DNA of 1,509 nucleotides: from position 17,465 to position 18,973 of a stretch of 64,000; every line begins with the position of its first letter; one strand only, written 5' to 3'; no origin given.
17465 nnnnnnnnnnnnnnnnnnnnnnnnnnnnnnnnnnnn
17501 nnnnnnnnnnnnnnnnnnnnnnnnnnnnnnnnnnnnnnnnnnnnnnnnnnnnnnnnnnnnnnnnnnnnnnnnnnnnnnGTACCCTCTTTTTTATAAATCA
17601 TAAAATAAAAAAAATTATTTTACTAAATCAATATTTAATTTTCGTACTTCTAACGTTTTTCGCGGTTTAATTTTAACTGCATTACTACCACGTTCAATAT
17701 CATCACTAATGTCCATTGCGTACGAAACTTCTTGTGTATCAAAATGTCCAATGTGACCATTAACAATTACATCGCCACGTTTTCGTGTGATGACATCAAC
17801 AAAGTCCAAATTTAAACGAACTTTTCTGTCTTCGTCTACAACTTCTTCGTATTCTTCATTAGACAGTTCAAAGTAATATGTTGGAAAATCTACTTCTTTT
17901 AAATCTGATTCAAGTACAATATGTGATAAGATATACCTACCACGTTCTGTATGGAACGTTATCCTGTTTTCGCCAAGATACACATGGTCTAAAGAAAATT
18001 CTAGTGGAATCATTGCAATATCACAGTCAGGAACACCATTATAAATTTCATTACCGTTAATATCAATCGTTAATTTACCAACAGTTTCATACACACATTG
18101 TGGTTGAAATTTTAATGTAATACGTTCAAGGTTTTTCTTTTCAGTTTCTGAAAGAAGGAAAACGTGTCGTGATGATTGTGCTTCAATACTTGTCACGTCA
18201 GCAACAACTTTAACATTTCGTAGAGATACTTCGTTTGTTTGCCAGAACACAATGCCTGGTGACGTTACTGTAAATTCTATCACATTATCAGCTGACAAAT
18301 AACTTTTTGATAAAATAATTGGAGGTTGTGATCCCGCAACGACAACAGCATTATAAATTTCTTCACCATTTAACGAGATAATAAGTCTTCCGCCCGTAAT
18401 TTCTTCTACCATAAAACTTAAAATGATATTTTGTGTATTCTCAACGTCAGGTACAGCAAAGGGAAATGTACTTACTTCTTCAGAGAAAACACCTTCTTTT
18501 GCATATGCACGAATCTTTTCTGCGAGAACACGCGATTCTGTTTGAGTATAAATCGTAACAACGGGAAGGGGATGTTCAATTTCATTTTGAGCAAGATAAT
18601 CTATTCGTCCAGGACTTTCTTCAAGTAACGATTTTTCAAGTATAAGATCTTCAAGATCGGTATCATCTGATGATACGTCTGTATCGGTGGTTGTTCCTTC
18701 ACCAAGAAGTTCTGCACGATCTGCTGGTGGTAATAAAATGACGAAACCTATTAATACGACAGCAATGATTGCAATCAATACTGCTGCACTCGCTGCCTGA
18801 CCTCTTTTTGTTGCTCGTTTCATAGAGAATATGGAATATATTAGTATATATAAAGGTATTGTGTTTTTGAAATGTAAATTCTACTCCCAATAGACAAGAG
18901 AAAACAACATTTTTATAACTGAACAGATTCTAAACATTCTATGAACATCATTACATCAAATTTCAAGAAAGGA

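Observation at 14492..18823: Four-gene secreted/membrane operon headed by a large protein with a type-IV-pilin-like (class III) signal peptide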

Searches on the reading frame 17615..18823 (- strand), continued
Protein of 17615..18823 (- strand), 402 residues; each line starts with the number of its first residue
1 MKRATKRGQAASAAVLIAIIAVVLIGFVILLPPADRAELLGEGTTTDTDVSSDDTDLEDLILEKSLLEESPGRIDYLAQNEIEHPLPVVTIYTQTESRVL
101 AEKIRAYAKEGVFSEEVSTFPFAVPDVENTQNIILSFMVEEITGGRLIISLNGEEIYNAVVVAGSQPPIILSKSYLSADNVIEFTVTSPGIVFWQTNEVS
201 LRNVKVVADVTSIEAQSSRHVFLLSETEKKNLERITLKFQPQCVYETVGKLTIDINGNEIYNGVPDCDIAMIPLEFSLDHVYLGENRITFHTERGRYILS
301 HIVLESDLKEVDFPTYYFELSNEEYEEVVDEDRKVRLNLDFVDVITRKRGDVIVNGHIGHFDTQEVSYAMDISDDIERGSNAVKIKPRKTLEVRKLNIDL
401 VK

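Call 86: search_protein_families(library=pfam, alignment_id=A1, max_evalue=0.1)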
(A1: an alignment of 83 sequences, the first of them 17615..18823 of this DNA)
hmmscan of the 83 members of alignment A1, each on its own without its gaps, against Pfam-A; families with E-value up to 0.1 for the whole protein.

A. member 1, window:17615-18823:- (402 aa): 1 family
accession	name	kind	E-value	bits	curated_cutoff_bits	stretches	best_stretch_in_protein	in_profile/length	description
PF20077.4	CcmD_alt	-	0.09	13.3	23.5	0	15-36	34-55/61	CcmD family protein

B. families by the number of members that match (of 83 scanned): 31 families (the first 25 are shown)
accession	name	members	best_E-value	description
PF24099.1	RBD_DGKtheta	4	0.0013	Diacylglycerol kinase theta, RNA-binding domain-like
PF18040.7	BPA_C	4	0.01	beta porphyranase A C-terminal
PF14683.12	CBM-like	4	0.01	Polysaccharide lyase family 4, domain III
PF03151.22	TPT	4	0.089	Triose-phosphate Transporter family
PF14545.12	DBB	2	0.0068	Dof, BCAP, and BANK (DBB) motif,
PF16842.11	RRM_occluded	2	0.017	Occluded RNA-recognition motif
PF17753.7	Ig_mannosidase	2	0.02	Ig-fold domain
PF16351.10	DUF4979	2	0.022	Domain of unknown function (DUF4979)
PF20077.4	CcmD_alt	2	0.059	CcmD family protein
PF03840.19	SecG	2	0.064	Preprotein translocase SecG subunit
PF18628.8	P2_N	1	0.00046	Viral coat protein P2 N-terminal domain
PF09186.17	DUF1949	1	0.0049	Domain of unknown function (DUF1949)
PF02837.24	Glyco_hydro_2_N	1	0.012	Glycosyl hydrolases family 2, sugar binding domain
PF08531.16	Bac_rhamnosid_N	1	0.012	Alpha-L-rhamnosidase N-terminal domain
PF25262.1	DUF7862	1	0.027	Domain of unknown function (DUF7862)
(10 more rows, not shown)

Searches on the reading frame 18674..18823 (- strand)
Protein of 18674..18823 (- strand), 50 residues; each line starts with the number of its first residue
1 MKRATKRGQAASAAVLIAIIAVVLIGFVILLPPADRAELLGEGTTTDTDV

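Call 84: search_protein_families(library=pfam, proteins=[window:18674-18823:-], max_evalue=10)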
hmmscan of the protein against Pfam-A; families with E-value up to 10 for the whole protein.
seq(50 aa): 3 families
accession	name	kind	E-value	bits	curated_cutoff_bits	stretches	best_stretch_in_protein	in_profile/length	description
PF20077.4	CcmD_alt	-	0.0039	17.6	23.5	1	15-36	34-55/61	CcmD family protein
PF01219.24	DAGK_prokar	-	0.082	13.2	22.3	1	10-30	82-102/102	Prokaryotic diacylglycerol kinase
PF02439.20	Adeno_E3_CR2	-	5.4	7.3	36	1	16-30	5-19/38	Adenovirus E3 region protein CR2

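Call 85: search_protein_families(library=ncbifam, proteins=[window:18674-18823:-], max_evalue=10)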
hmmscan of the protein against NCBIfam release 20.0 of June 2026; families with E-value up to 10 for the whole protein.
seq(50 aa): 1 family
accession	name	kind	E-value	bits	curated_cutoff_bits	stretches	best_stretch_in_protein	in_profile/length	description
TIGR00327.1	secE_euk_arch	equivalog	0.054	13.3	36.2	1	12-32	32-52/61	protein translocase SEC61 complex subunit gamma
